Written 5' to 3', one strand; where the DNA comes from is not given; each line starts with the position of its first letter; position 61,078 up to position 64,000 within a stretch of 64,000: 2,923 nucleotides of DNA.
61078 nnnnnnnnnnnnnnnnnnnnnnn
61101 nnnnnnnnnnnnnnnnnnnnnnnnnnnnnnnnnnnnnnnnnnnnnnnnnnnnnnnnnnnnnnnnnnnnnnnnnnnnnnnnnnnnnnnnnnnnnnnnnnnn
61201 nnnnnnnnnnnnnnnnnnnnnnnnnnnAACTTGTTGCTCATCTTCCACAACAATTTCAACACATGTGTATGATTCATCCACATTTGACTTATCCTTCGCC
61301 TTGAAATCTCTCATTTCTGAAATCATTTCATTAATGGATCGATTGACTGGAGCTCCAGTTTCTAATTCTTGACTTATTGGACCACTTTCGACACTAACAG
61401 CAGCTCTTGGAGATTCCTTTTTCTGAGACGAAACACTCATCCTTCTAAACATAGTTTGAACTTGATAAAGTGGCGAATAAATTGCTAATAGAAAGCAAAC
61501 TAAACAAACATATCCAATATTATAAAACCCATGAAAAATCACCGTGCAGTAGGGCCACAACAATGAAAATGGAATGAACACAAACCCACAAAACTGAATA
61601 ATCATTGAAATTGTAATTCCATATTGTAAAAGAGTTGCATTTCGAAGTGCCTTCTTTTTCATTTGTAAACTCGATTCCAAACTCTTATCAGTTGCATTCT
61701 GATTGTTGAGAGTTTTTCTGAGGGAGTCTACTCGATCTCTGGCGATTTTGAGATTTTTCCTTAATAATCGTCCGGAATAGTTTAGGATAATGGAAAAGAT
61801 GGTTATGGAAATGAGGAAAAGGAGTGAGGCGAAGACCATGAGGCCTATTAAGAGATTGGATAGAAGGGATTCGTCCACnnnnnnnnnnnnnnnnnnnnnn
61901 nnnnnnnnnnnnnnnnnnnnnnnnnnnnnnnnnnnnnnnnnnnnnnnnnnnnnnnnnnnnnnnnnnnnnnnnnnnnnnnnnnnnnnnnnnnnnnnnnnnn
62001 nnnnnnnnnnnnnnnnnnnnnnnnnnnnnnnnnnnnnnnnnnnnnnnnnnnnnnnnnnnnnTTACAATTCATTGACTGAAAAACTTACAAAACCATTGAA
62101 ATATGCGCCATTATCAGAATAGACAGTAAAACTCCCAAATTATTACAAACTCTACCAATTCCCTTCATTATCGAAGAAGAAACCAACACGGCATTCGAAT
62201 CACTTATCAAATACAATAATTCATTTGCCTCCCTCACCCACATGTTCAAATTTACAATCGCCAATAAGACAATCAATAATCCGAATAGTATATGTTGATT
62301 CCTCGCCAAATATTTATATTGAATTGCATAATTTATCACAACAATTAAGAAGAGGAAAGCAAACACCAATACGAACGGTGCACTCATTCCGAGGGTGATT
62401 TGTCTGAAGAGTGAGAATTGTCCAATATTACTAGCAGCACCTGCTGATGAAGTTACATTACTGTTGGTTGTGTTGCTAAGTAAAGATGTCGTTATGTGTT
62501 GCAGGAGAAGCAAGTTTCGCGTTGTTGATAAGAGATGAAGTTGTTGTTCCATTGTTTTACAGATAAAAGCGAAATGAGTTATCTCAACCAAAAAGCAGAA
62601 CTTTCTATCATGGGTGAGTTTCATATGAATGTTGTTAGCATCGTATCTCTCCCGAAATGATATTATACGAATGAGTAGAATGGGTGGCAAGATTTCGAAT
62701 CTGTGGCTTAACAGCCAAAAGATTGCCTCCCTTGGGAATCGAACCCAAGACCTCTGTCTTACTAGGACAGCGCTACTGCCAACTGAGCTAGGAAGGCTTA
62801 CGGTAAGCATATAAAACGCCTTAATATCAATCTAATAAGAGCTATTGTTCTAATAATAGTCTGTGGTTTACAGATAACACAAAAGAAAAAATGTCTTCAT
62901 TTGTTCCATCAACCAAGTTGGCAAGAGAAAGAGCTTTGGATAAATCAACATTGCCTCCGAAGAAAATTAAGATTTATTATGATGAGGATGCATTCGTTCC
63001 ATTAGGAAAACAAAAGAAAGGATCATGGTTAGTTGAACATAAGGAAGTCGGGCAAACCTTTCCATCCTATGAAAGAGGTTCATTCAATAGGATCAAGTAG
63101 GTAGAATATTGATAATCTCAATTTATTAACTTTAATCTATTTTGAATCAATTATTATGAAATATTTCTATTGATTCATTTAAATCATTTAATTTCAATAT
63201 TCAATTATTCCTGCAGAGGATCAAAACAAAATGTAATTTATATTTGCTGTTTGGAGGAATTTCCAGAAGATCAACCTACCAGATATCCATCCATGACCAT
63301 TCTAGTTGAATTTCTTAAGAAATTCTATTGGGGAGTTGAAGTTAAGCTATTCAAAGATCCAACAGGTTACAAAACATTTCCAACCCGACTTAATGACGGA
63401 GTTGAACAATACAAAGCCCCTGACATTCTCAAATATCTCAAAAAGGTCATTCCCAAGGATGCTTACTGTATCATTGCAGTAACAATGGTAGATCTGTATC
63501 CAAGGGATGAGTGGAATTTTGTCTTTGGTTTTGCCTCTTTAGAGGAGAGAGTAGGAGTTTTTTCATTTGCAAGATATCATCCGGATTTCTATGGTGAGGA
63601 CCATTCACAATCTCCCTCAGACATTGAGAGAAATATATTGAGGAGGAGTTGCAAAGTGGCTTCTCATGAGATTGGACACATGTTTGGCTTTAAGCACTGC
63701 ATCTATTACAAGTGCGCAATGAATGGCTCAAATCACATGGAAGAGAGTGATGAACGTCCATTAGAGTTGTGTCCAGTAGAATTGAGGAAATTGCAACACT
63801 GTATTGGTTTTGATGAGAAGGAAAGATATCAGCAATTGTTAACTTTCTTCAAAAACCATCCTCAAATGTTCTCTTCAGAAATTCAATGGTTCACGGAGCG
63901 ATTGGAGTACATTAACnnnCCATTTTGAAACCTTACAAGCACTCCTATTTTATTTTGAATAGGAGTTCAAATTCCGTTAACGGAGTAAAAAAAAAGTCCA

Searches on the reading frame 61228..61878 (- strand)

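Call 12: search_protein_families(library=pfam, max_evalue=0.1, proteins=[window:61228-61878:-])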
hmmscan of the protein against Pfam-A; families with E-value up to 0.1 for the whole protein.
seq(217 aa): 3 families
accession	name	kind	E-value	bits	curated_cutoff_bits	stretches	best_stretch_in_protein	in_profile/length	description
PF10144.15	SMP_2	-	0.019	15.1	28.9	1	17-77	12-72/159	Bacterial virulence factor haemolysin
PF06398.17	Pex24p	-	0.042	13.3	26.8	0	101-196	49-117/358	Integral peroxisomal membrane peroxin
PF17561.7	TssO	-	0.093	13.4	29.2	0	13-69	10-66/148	Type VI secretion system, TssO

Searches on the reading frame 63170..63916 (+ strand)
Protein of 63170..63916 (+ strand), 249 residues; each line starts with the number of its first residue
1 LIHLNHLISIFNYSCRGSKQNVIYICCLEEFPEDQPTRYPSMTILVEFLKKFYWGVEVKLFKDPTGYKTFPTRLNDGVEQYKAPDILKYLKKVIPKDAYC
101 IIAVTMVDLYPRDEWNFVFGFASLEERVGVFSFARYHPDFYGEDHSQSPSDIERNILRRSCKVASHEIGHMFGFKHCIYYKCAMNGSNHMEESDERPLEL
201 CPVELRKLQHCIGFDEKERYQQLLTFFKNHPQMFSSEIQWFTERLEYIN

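Call 12: search_protein_families(library=pfam, max_evalue=0.1, proteins=[window:63170-63916:+])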
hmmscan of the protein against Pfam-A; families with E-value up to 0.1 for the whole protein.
seq(249 aa): 8 families
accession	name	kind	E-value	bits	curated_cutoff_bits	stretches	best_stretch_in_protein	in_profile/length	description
PF07998.17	Peptidase_M54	-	4.5e-11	43.6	24.4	1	101-209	97-193/194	Peptidase family M54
PF13583.11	Reprolysin_4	-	0.0017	18.5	22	1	161-187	136-161/203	Metallo-peptidase family M12B Reprolysin-like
PF12388.14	Peptidase_M57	-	0.012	15.7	21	1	162-186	135-160/212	Dual-action HEIGH metallo-peptidase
PF00413.30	Peptidase_M10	-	0.013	15.9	24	1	161-188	109-136/159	Matrixin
PF13688.12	Reprolysin_5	-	0.021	15.5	27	1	158-178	139-159/196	Metallo-peptidase family M12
PF13574.12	Reprolysin_2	-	0.043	14.1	27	1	158-181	123-146/195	Metallo-peptidase family M12B Reprolysin-like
PF13582.12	Reprolysin_3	-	0.048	14.6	22.4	1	161-176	107-122/123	Metallo-peptidase family M12B Reprolysin-like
PF16313.11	DUF4953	-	0.09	12.4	24.2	0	162-176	15-29/316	Met-zincin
